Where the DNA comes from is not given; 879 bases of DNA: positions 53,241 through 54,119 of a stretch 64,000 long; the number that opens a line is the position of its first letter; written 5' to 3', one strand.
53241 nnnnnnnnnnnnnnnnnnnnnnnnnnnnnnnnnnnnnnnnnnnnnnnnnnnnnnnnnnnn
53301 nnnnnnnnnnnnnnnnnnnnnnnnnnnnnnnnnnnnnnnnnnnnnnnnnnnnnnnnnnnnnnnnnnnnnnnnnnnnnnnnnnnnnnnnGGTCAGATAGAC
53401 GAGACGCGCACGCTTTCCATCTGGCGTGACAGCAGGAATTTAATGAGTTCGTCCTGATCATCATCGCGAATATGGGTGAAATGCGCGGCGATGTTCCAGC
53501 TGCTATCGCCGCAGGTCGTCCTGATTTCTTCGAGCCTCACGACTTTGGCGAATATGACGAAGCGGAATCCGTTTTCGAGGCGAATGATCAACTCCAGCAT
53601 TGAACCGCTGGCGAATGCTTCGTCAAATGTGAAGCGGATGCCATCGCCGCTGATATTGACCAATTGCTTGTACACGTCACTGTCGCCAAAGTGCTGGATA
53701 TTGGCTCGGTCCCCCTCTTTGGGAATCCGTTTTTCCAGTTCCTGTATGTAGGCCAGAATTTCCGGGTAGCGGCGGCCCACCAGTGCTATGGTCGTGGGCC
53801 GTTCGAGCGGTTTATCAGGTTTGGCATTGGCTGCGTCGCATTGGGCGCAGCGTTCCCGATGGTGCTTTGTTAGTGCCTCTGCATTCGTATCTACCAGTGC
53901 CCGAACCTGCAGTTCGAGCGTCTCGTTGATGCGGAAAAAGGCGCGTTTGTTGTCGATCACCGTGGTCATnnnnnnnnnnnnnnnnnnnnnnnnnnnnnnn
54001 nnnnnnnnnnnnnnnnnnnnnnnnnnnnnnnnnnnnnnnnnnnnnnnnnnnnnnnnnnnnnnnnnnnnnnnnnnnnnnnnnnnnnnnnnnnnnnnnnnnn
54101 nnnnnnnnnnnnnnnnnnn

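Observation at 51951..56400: Lower-GC islet: PomAB-like stator operon hard-wired to two PilZ-like proteins, with antitoxin-like and integrase-fragment genes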

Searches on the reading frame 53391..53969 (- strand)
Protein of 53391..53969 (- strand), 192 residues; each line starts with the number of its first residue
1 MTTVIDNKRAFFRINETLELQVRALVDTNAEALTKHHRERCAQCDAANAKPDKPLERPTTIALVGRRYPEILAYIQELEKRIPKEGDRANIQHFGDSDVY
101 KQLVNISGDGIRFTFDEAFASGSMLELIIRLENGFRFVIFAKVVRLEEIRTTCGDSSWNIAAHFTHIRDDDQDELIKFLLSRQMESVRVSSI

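Call 3: search_protein_families(library=pfam, proteins=[window:53391-53969:-], max_evalue=0.1)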
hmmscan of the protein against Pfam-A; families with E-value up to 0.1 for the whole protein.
window:53391-53969:- (192 aa): 1 family
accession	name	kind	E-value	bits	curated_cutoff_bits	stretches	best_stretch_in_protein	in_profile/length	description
PF07238.19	PilZ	-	1.5e-08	35.3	22.5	1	94-180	18-101/102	PilZ domain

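Call 4: search_protein_families(library=ncbifam, proteins=[window:53391-53969:-], max_evalue=0.1)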
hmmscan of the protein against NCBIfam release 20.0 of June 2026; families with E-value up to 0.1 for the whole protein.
window:53391-53969:- (192 aa): 0 families

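Call 5: find_encoding_contigs(protein=window:53391-53969:-, flank=10000, max_places=6)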
Protein window:53391-53969:- (192 aa): 2 contigs read that carry it; 1 place shown.
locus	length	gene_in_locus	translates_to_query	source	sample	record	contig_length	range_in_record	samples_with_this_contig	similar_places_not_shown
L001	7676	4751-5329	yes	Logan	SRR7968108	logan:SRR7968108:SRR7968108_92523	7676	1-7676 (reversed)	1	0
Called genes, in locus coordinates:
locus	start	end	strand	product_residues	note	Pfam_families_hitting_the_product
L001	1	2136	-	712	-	?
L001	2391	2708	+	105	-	-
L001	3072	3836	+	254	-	PF01618:MotA_ExbB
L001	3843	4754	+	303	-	PF13677:MotB_plug, PF00691:OmpA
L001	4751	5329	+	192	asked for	PF07238:PilZ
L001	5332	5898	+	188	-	PF07238:PilZ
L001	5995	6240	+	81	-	PF04014:MazE_antitoxin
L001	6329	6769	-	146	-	-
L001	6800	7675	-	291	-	?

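Call 6: find_homologous_proteins(query=window:53391-53969:-)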
Query window:53391-53969:- (192 aa): 9 proteins with E <= 0.001 among 121 candidates.
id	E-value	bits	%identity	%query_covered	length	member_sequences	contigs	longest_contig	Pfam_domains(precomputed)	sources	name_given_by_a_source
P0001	7.9e-122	422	100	100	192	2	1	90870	PF07238.20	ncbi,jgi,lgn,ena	-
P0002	9.8e-100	350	81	100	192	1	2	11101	PF07238.20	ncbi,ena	-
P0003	2.4e-90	319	74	100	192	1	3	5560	PF07238.20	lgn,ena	-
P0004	8.1e-81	288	71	100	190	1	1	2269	PF07238.20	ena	-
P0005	1.1e-65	239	59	99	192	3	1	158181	PF07238.20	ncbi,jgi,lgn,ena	-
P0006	1.0e-64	236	59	99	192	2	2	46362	PF07238.20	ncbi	-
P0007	2.6e-61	224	56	100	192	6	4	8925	PF07238.20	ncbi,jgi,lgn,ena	-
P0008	5.8e-59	217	55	100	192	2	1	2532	PF07238.20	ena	-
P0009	1.8e-56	209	53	100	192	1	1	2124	PF07238.20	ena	-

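Call 7: find_encoding_contigs(protein=P0005, flank=10000, max_places=3)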
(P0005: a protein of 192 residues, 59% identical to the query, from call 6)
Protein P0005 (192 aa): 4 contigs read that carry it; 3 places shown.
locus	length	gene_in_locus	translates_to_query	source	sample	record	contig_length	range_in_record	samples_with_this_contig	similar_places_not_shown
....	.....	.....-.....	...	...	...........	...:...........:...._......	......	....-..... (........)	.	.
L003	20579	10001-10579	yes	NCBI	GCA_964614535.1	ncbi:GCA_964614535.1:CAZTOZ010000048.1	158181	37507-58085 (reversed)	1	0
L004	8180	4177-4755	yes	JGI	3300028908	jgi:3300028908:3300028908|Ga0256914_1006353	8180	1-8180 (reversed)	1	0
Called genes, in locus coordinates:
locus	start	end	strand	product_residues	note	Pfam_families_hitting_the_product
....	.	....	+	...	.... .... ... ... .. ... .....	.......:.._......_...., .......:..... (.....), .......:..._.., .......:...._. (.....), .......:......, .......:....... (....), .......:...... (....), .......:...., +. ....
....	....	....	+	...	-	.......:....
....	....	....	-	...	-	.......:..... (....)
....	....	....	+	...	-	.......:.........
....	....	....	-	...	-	-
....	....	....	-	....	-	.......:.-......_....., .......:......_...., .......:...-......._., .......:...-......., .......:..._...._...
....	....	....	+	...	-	-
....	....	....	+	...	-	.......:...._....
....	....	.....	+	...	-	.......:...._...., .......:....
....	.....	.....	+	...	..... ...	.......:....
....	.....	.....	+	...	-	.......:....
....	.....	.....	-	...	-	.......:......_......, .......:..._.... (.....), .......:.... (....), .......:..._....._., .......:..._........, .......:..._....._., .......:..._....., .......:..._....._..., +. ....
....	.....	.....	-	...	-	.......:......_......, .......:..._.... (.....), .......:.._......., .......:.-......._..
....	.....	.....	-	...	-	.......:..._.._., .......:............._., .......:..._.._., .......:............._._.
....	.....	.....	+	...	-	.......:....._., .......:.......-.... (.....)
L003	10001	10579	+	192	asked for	PF07238:PilZ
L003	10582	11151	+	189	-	PF07238:PilZ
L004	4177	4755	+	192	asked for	PF07238:PilZ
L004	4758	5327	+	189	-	PF07238:PilZ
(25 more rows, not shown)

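Call 8: find_encoding_contigs(protein=P0006, flank=10000, max_places=3)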
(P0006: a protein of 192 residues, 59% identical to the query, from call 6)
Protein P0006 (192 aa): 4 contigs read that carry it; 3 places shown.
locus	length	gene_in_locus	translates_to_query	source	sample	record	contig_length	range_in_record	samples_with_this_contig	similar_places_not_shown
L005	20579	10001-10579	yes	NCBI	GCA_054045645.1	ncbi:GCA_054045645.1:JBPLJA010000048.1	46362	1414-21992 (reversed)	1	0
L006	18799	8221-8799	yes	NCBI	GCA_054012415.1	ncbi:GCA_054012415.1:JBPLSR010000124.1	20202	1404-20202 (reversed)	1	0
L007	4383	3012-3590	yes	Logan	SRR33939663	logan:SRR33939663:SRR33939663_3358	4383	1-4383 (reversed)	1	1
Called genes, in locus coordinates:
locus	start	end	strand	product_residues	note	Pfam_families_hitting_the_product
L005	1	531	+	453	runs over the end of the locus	PF18073:Zn_ribbon_LapB, PF03796:DnaB_C (faint), PF13481:AAA_25, PF23442:DUF7125 (weak), PF06745:ATPase, PF13401:AAA_22 (weak), PF06745:ATPase (weak), PF13541:ChlI, +1 more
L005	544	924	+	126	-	PF01909:NTP_transf_2 (weak), PF18765:Polbeta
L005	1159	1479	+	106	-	PF01722:BolA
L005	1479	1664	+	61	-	-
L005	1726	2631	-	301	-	PF04280:Tim44 (weak)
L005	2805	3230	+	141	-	PF00581:Rhodanese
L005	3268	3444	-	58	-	-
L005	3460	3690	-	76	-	-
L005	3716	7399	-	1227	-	PF02574:S-methyl_trans, PF00809:Pterin_bind, PF02607:B12-binding_2, PF02310:B12-binding, PF02965:Met_synt_B12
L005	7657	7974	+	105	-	-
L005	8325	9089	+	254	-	PF01618:MotA_ExbB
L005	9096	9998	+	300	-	PF13677:MotB_plug, PF00691:OmpA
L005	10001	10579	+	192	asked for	PF07238:PilZ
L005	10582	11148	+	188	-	PF07238:PilZ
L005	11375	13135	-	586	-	PF00364:Biotin_lipoyl, PF25984:BSH_YknX (faint), PF01262:AlaDh_PNT_C (faint), PF07992:Pyr_redox_2, PF12831:FAD_oxidored, PF13738:Pyr_redox_3 (weak), PF00070:Pyr_redox, PF02852:Pyr_redox_dim, +3 more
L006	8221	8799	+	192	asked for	PF07238:PilZ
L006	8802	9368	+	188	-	PF07238:PilZ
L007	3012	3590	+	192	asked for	PF07238:PilZ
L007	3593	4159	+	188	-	PF07238:PilZ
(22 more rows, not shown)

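Call 9: find_encoding_contigs(protein=P0002, flank=10000, max_places=3)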
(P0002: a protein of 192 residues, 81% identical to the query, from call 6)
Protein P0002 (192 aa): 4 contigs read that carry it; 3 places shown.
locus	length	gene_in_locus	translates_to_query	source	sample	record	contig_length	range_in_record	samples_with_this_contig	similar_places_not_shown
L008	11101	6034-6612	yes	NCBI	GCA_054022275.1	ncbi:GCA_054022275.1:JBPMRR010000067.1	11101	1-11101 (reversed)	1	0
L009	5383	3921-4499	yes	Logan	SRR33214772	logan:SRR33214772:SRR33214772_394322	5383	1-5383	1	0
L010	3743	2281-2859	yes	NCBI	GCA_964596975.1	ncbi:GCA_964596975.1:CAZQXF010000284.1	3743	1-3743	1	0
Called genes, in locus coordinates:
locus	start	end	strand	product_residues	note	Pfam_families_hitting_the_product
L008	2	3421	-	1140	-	?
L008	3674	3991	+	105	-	-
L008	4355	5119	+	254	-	PF01618:MotA_ExbB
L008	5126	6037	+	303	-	PF13677:MotB_plug, PF00691:OmpA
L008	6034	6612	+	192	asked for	PF07238:PilZ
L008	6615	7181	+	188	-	PF07238:PilZ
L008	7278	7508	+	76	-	PF04014:MazE_antitoxin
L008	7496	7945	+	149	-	PF01850:PIN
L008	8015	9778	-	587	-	PF00364:Biotin_lipoyl, PF01262:AlaDh_PNT_C (faint), PF00890:FAD_binding_2 (faint), PF07992:Pyr_redox_2, PF12831:FAD_oxidored, PF13738:Pyr_redox_3 (weak), PF00070:Pyr_redox, PF02852:Pyr_redox_dim, +2 more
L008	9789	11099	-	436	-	?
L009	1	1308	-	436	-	?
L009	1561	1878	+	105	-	-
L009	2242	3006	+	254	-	PF01618:MotA_ExbB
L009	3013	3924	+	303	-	PF13677:MotB_plug, PF00691:OmpA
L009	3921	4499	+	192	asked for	PF07238:PilZ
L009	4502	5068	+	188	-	PF07238:PilZ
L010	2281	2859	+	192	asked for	PF07238:PilZ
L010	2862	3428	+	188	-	PF07238:PilZ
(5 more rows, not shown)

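Call 12: find_related_loci(query=A1, collection=genome_contigs, flank=8000)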
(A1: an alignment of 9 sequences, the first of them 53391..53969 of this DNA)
Query A1 (192 aa) in genome_contigs; peptide patterns used: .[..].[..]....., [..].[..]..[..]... (x = any residue, [..] = any of these).
45 stretches matched a pattern; 4 encode a relative of the query (tblastn E <= 1e-3); 3 distinct loci.
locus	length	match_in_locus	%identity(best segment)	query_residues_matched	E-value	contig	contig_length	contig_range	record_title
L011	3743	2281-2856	81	1-192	1e-110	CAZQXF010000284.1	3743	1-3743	MAG TPA_asm: uncultured Thiotrichales bacterium isolate SRP163575_co1_395 genome assembly, contig: NODE_53327_length_374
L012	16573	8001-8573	59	1-191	4e-74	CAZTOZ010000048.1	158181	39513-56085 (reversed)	MAG TPA_asm: uncultured Thiotrichales bacterium isolate binchicken_co219_185 genome assembly, contig: k141_267559, whole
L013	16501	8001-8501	28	1-185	3e-7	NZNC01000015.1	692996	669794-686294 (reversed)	MAG: Haliea sp. isolate EAC94 MHASMcontig_1039759, whole genome shotgun sequence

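Call 15: search_protein_families(library=pfam, proteins=[L013:6299-7066:+, L013:7063-7992:+, L013:8001-8519:+, L013:8576-9142:+, L013:5484-6221:+, L013:9322-10092:-, L013:8516-9322:-], max_evalue=0.01)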
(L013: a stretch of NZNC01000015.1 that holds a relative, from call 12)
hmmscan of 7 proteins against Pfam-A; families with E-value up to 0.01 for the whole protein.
L013:6299-7066:+ (255 aa): 1 family
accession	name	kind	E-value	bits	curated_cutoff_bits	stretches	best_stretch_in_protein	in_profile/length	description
PF01618.21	MotA_ExbB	-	3.9e-27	95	22.9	1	99-210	4-120/127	MotA/TolQ/ExbB proton channel family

L013:7063-7992:+ (309 aa): 2 families
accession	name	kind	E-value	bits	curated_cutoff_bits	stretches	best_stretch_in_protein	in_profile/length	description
PF13677.11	MotB_plug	-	5.2e-19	68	24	1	8-57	8-58/58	Membrane MotB of proton-channel complex MotA/MotB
PF00691.25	OmpA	-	1.1e-16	61.3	27.2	1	173-271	2-98/98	OmpA family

L013:8001-8519:+ (172 aa): 1 family
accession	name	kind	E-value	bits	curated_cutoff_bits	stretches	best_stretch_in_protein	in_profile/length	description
PF07238.19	PilZ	-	2.4e-05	25.1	22.5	1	87-161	28-100/102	PilZ domain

L013:8576-9142:+ (188 aa): 0 families

L013:5484-6221:+ (245 aa): 0 families

L013:9322-10092:- (256 aa): 2 families
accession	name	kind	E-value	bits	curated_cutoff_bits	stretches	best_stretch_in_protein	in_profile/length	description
PF01618.21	MotA_ExbB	-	8.1e-27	93.9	22.9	1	113-223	5-120/127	MotA/TolQ/ExbB proton channel family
PF20560.3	MotA_N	-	1.6e-07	31.9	27.3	1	17-90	2-76/91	Motility protein A N-terminal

L013:8516-9322:- (268 aa): 2 families
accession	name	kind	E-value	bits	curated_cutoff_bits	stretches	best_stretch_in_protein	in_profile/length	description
PF00691.25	OmpA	-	1.2e-17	64.4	27.2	1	139-237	1-98/98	OmpA family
PF13677.11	MotB_plug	-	5.9e-16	58.2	24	1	13-58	13-58/58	Membrane MotB of proton-channel complex MotA/MotB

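Call 33: predict_structure(alignment_id=A2)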
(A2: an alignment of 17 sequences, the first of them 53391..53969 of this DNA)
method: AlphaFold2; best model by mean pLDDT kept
length: 192 residues; sequences in the alignment: 17
mean_pLDDT: 78.4   pTM: 0.68
mean pLDDT of the five models: 78.4, 77.6, 77.3, 77.2, 75.5
residues with pLDDT >= 90: 48; 70-90: 99; 50-70: 28; < 50: 17
segments of 3 or more residues with pLDDT < 50: 1-9, 85-91
pLDDT, mean of each block of 10 residues (from residue 1): 44 80 83 90 83 65 78 76 47 67 88 89 91 85 91 84 92 87 74 52
secondary structure, 60 per line:
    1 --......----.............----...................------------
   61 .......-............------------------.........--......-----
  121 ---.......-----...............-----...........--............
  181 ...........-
elements in order: H3-8 E13-25 H30-48 H61-67 H69-80 E99-107 E110-115 E124-130 E136-150 E156-166 H169-191

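Call 35: search_protein_representatives(alignment_id=A2)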
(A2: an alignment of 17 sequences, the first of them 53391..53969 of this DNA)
Query: 17 sequences, 193 profile positions. Proteins with E-value up to 0.001 (for the whole library): 4273; up to 1e-10: 1326; up to 1e-30: 142. The best 150 are listed.
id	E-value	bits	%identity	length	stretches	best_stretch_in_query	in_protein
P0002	1.2e-80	285.8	-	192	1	1-193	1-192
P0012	1.8e-78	278.8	-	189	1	1-192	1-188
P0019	3.5e-61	222.4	-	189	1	5-193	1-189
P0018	1.4e-59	217.2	-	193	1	1-192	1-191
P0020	2.1e-55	203.6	-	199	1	5-191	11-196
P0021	5.5e-50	185.9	-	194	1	6-191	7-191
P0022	5.0e-49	182.8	-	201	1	4-190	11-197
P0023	9.7e-48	178.6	-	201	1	3-187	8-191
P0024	2.6e-47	177.1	-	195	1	5-188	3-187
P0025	7.9e-47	175.6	-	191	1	7-190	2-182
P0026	2.9e-45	170.5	-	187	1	5-190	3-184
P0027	5.1e-45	169.7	-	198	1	4-189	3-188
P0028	5.4e-45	169.6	-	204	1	3-192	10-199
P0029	7.8e-45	169.1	-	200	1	1-192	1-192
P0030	1.3e-44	168.3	-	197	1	5-190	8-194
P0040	8.1e-42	159.2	-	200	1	6-190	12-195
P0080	2.2e-35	138.2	-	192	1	5-189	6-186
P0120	7.4e-33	130.0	-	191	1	5-189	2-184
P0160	1.6e-30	122.4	-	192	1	3-185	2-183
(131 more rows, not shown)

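Call 36: find_encoding_contigs(protein=P0020, flank=6000, max_places=2)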
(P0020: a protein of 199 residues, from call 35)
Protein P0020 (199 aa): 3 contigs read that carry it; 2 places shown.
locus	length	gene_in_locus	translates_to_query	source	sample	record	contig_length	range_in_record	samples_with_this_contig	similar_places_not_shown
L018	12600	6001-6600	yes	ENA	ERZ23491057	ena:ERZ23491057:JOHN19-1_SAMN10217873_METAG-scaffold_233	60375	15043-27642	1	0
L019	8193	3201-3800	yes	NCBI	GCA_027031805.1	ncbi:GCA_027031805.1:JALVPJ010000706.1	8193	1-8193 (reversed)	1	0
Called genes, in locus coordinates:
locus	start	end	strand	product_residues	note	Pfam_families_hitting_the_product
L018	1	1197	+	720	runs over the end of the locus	PF00072:Response_reg, PF00989:PAS, PF13426:PAS_9 (weak), PF08447:PAS_3, PF00990:GGDEF, PF00563:EAL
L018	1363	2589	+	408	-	PF08668:HDOD, PF01966:HD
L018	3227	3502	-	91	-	-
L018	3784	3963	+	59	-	-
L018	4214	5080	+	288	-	PF01618:MotA_ExbB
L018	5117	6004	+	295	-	PF13677:MotB_plug, PF00691:OmpA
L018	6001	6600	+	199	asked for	PF07238:PilZ (weak)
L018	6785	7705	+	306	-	PF00990:GGDEF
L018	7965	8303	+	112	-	PF09941:DUF2173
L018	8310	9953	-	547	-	PF00795:CN_hydrolase, PF02540:NAD_synthase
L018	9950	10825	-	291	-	PF02629:CoA_binding, PF13607:Succ_CoA_lig, PF00549:Ligase_CoA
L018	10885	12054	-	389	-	PF08442:ATP-grasp_2, PF13549:ATP-grasp_5 (weak), PF24948:Citrate_synth_N, PF00549:Ligase_CoA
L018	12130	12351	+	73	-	-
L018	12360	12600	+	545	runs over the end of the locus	PF25323:6TM_PilS, PF00512:HisKA, PF13581:HATPase_c_2 (faint), PF02518:HATPase_c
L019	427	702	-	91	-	-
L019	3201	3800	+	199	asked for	PF07238:PilZ (weak)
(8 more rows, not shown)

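Call 37: fold_search(model_id=the predicted structure, library=pdb)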
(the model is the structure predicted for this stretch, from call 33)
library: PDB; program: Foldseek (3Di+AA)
matches with E <= 10: 947; with E <= 0.001: 13
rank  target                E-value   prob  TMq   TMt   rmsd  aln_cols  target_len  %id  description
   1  3rqa_A                6.3e-06  1.00  0.47  0.51  11.0       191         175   16  The Crystal Structure of a Pathogenic Protein from the Xanthomonas campestris Reveals a New Tetrameric PilZ Domain Sel (released 2012-03-14)
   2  3ph1_B                1.2e-05  1.00  0.47  0.53  10.2       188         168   15  The Crystal Structure of a Pathogenic Protein from the Xanthomonas campestris Reveals a New Tetrameric PilZ Domain Sel (released 2011-04-13)
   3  3ph1_A                1.2e-05  1.00  0.47  0.50  11.0       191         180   16  The Crystal Structure of a Pathogenic Protein from the Xanthomonas campestris Reveals a New Tetrameric PilZ Domain Sel (released 2011-04-13)
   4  3ph1_D                1.7e-05  1.00  0.45  0.48  11.7       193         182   16  The Crystal Structure of a Pathogenic Protein from the Xanthomonas campestris Reveals a New Tetrameric PilZ Domain Sel (released 2011-04-13)
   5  5vx6_B                3.9e-05  1.00  0.45  0.42   4.3       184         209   16  Structure of Bacillus subtilis Inhibitor of motility (MotI/DgrA) (released 2017-11-22)
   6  3rqa_C                4.2e-05  1.00  0.47  0.50   9.1       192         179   16  The Crystal Structure of a Pathogenic Protein from the Xanthomonas campestris Reveals a New Tetrameric PilZ Domain Sel (released 2012-03-14)
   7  5vx6_A                4.6e-05  1.00  0.45  0.42   6.0       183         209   17  Structure of Bacillus subtilis Inhibitor of motility (MotI/DgrA) (released 2017-11-22)
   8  3rqa_D                5.5e-05  1.00  0.46  0.51   9.2       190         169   15  The Crystal Structure of a Pathogenic Protein from the Xanthomonas campestris Reveals a New Tetrameric PilZ Domain Sel (released 2012-03-14)
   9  5kec_D                8.1e-05  1.00  0.42  0.37   2.9        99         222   20  Structure of K. pneumonia MrkH in its apo state. (released 2016-08-17)
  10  3ph1_C                1.1e-04  1.00  0.48  0.49   9.0       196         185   15  The Crystal Structure of a Pathogenic Protein from the Xanthomonas campestris Reveals a New Tetrameric PilZ Domain Sel (released 2011-04-13)
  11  5kgo_D                3.6e-04  1.00  0.41  0.35   3.3       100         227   20  Structure of K. pneumonia MrkH-c-di-GMP complex (released 2016-08-17)
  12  5ked_A                4.5e-04  1.00  0.42  0.36   3.0        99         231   20  Structure of the 2.65 Angstrom P2(1) crystal of K. pneumonia MrkH (released 2016-08-17)
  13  5ked_B                7.4e-04  1.00  0.43  0.37   2.8        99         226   20  Structure of the 2.65 Angstrom P2(1) crystal of K. pneumonia MrkH (released 2016-08-17)
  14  5y6g                  1.2e-03  1.00  0.39  0.54   4.2       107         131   11  PilZ domain with c-di-GMP of YcgR from Escherichia coli (released 2018-07-18)
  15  5kgo_A                1.3e-03  1.00  0.41  0.36   3.4        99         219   20  Structure of K. pneumonia MrkH-c-di-GMP complex (released 2016-08-17)
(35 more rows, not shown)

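Call 65: find_encoding_contigs(protein=P0040, flank=5000, max_places=2)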
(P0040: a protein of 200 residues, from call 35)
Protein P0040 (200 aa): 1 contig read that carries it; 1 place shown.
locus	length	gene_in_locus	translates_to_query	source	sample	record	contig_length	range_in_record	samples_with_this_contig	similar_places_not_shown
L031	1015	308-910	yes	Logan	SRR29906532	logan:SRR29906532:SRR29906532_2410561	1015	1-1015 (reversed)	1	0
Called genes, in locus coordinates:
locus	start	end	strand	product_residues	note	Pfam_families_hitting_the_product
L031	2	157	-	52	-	?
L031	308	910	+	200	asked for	PF07238:PilZ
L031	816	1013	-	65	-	?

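Call 66: find_encoding_contigs(protein=P0080, flank=5000, max_places=2)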
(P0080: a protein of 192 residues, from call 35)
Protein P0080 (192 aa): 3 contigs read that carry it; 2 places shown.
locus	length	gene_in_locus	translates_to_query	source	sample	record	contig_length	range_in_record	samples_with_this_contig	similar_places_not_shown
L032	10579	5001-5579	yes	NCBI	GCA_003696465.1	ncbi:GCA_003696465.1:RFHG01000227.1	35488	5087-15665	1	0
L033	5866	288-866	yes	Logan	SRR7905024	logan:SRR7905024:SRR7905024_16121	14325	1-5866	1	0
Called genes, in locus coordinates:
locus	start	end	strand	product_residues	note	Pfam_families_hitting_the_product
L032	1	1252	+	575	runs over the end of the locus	PF01807:Zn_ribbon_DnaG, PF08275:DNAG_N, PF01751:Toprim, PF13155:Toprim_2, PF13362:Toprim_3, PF13662:Toprim_4, PF10410:DnaB_bind, PF08278:DnaG_DnaB_bind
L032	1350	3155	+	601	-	PF03979:Sigma70_r1_1, PF00140:Sigma70_r1_2, PF04546:Sigma70_ner, PF04542:Sigma70_r2, PF04539:Sigma70_r3, PF04545:Sigma70_r4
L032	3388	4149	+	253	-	PF01618:MotA_ExbB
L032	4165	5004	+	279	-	PF13677:MotB_plug, PF00691:OmpA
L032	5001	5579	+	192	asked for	PF07238:PilZ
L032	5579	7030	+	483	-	PF08668:HDOD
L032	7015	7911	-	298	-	PF01040:UbiA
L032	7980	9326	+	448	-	PF01266:DAO (faint), PF03486:HI0933_like (faint), PF07992:Pyr_redox_2, PF13434:Lys_Orn_oxgnase (weak), PF13738:Pyr_redox_3, PF00070:Pyr_redox, PF02852:Pyr_redox_dim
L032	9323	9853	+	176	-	PF00132:Hexapep, PF21711:DCTN5, PF25084:LbH_EIF2B (faint), PF25087:GMPPB_C (faint), PF00132:Hexapep (weak), PF14602:Hexapep_2 (weak)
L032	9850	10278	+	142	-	PF09656:PGPGW (weak)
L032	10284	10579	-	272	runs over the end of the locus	PF08501:Shikimate_dh_N, PF01488:Shikimate_DH, PF18317:SDH_C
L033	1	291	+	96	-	?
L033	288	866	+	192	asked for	PF07238:PilZ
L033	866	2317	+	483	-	PF08668:HDOD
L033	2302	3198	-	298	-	PF01040:UbiA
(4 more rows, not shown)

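Call 67: find_encoding_contigs(protein=P0120, flank=5000, max_places=2)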
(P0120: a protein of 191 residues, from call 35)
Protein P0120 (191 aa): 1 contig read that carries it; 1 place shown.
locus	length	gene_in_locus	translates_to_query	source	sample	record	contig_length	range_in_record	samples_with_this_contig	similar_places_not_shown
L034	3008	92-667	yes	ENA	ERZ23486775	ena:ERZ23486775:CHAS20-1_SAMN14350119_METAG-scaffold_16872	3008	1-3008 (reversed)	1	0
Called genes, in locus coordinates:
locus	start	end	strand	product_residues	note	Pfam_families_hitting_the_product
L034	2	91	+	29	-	?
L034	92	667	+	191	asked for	PF07238:PilZ (faint)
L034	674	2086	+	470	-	-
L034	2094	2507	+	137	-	PF04304:DUF454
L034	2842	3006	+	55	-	?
